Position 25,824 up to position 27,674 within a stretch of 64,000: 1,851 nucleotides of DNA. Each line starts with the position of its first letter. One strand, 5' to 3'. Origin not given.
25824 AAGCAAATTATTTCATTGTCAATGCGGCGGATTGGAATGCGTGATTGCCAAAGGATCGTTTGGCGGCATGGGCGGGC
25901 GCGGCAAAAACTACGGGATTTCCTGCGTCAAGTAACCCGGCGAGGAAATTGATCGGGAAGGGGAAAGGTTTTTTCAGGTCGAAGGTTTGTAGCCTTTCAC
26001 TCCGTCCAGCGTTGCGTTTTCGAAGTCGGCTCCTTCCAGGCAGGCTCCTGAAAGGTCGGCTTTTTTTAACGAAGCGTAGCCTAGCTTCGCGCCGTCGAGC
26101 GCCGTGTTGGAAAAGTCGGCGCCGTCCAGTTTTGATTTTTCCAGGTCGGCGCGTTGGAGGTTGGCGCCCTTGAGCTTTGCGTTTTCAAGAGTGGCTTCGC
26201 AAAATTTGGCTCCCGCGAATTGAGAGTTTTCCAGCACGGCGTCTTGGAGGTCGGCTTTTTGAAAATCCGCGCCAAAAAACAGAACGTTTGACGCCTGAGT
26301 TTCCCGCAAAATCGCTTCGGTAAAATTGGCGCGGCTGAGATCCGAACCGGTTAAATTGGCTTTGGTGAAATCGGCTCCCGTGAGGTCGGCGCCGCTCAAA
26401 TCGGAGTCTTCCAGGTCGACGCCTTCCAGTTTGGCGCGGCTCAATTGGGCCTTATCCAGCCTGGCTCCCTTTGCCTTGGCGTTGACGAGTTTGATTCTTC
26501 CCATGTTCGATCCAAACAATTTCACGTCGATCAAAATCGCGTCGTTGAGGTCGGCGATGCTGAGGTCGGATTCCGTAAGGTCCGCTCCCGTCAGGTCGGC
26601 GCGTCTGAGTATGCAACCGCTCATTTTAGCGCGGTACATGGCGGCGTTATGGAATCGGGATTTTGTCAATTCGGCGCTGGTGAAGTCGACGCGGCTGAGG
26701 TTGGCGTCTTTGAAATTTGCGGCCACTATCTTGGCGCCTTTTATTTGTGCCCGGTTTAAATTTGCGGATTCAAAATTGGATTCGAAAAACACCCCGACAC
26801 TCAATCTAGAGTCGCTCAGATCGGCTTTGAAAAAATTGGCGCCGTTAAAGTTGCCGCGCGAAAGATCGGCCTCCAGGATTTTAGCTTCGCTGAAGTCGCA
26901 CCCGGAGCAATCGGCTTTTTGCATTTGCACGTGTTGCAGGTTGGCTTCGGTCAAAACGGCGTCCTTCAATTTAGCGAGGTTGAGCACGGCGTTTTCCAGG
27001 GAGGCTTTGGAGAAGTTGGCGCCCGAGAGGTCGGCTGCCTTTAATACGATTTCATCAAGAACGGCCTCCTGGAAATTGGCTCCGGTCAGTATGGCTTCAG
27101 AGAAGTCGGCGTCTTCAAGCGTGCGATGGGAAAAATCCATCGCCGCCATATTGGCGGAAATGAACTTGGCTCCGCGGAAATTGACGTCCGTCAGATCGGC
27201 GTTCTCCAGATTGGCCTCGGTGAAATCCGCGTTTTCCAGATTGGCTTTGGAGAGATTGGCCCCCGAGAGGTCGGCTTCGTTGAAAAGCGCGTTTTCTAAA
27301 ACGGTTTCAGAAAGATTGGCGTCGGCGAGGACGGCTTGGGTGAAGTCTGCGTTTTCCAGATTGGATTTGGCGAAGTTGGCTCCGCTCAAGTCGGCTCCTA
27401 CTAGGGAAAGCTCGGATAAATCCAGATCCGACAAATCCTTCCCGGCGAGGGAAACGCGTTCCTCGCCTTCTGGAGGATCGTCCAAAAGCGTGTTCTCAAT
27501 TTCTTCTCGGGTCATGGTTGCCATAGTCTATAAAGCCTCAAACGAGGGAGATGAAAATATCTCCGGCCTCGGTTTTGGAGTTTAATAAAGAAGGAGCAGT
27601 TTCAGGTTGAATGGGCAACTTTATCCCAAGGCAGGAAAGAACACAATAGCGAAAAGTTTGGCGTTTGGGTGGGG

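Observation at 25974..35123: Uncharacterised minus-strand cluster pairing two atypical radical SAM enzymes with a MidA-like methyltransferase, TPR, pentapeptide-repeat and polytopic membrane proteins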

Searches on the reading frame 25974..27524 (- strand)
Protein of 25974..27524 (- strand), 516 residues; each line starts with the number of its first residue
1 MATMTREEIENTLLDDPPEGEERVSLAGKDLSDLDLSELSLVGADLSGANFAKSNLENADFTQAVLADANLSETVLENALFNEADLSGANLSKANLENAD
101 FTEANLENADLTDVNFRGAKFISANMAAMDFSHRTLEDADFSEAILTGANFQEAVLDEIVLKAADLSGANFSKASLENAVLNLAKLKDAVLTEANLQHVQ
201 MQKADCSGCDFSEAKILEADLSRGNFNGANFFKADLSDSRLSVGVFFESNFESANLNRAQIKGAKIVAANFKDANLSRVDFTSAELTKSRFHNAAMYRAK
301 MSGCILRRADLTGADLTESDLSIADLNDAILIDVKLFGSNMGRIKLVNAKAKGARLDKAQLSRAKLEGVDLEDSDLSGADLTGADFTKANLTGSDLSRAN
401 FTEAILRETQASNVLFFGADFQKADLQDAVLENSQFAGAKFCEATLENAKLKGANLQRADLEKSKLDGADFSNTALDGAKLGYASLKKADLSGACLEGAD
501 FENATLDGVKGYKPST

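Call 3: search_protein_families(library=pfam, proteins=[window:25974-27524:-], max_evalue=0.01)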
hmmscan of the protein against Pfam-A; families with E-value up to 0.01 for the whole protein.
window:25974-27524:- (516 aa): 7 families
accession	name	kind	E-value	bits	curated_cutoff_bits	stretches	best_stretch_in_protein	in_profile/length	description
PF00805.28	Pentapeptide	-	4.9e-107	349.2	20.2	13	354-393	1-40/40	Pentapeptide repeats (8 copies)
PF13599.13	Pentapeptide_4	-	3.4e-65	216.5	38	7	93-159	10-76/78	Pentapeptide repeat region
PF13576.12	Pentapeptide_3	-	4.2e-47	158.6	27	7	77-119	2-47/48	Pentapeptide repeats (9 copies)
PF25296.1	Decapeptide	-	1.1e-17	64.1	45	2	45-112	6-73/74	Decapeptide repeat region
PF23894.2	LD_SV2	-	2.2e-13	50.8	29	1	103-179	14-90/92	SV2A/B/C luminal domain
PF05264.16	CfAFP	-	2.7e-07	31.1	25.9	0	253-308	41-96/137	Choristoneura fumiferana antifreeze protein (CfAFP)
PF05554.16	Novirhabdo_Nv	-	0.0031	17.7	25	0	205-250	6-51/122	Viral hemorrhagic septicemia virus non-virion protein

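Call 4: search_protein_families(library=ncbifam, proteins=[window:25974-27524:-], max_evalue=0.01)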
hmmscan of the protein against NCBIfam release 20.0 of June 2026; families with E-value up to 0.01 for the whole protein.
window:25974-27524:- (516 aa): 20 families
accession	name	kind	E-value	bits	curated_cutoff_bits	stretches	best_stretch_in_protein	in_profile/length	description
NF047416.1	penta_HetL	equivalog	1.1e-87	293.1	260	4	210-398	14-215/218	heterocyst differentiation pentapeptide repeat protein HetL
NF052603.1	penta_Alr5209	equivalog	4e-70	233.1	125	7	345-436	3-95/113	Alr5209 family pentapeptide repeat protein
NF011743.0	PRK15196.1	equivalog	1.4e-55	188.6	354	3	342-507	150-315/350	type III secretion system effector PipB2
NF011744.0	PRK15197.1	equivalog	1.7e-50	171.9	274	6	271-374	166-270/291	SPI-2 type III secretion system effector PipB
NF033086.2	penta_rpt_Qnr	equivalog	4e-43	147.6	240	3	81-263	2-180/211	Qnr family pentapeptide repeat protein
NF000421.1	penta_rpt_QnrVC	exception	2.1e-37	129.2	460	3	78-238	5-166/218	QnrVC family quinolone resistance pentapeptide repeat protein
NF012152.0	penta_rpt_QnrC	exception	1.2e-36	126.8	500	4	81-238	8-166/221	QnrC family quinolone resistance pentapeptide repeat protein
NF000056.3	penta_rpt_QnrS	exception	3.5e-35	121.6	460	4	100-259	27-182/218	QnrS family quinolone resistance pentapeptide repeat protein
NF000071.4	penta_rpt_QnrA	exception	7.6e-34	117.4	450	4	79-254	6-177/218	QnrA family quinolone resistance pentapeptide repeat protein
NF033375.2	penta_rpt_QnrE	exception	4.3e-33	115.1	480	5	251-404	5-164/214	QnrE family quinolone resistance pentapeptide repeat protein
NF038182.1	penta_rpt_SmQnr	exception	7.8e-32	110.8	460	6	101-261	26-197/215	SmQnr family pentapeptide repeat protein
NF012151.0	penta_rpt_QnrAS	exception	8.5e-32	110.9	490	5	78-239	5-167/218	QnrAS family quinolone resistance pentapeptide repeat protein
NF000349.1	mfpA_AE000516.2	equivalog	1.5e-31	109.7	360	4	59-199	7-147/183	pentapeptide repeat protein MfpA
NF000420.1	penta_rpt_QnrB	exception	1e-27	97.5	460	3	94-251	18-171/214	QnrB family quinolone resistance pentapeptide repeat protein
NF000139.2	penta_rpt_QnrD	exception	7.8e-26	91.4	425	3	267-396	52-181/214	QnrD family quinolone resistance pentapeptide repeat protein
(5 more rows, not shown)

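Call 73: search_protein_families(library=padloc, proteins=[window:25974-27524:-], max_evalue=0.001)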
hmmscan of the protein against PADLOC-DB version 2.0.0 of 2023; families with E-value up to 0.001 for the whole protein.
window:25974-27524:- (516 aa): 0 families
